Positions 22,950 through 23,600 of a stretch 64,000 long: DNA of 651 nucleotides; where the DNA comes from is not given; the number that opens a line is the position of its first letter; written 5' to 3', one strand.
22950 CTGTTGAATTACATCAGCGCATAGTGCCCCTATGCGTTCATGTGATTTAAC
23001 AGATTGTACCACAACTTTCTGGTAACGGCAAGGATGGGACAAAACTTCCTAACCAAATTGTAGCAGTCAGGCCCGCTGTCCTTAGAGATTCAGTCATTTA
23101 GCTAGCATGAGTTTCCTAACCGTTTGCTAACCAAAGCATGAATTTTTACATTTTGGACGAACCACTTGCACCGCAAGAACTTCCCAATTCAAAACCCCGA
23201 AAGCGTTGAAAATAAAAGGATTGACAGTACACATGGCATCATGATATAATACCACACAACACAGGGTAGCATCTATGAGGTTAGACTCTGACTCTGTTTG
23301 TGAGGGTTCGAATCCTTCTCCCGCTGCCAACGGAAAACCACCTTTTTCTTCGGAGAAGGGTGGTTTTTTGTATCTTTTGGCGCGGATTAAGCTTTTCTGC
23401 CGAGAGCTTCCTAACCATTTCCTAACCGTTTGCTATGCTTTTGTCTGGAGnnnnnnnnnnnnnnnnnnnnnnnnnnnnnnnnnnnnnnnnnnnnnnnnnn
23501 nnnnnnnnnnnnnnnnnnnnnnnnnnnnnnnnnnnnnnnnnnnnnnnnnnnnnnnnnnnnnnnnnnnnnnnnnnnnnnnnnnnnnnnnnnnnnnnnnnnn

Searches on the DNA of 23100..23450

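Call 101: search_rna_families(source=window, start=23100, end=23450, threshold=evalue, max_evalue=1)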
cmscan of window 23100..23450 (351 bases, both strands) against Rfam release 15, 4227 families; matches with E-value up to 1: 3.
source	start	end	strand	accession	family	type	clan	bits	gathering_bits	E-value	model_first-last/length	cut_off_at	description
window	23334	23397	-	RF02844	RefA9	Gene; antisense;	-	26.5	49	0.042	1-64/64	no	Enterococcus sRNA A9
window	23330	23379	+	RF04343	Plastid-psbA-2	Cis-reg;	CL00153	21.3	55.8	0.11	1-60/60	no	Plastid-psbA-2 3UTR RNA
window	23288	23326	-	RF04351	Plastid-psbl-rps4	Cis-reg;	-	16.5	68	0.71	1-53/53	no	Plastid-psbl-rps4 3UTR RNA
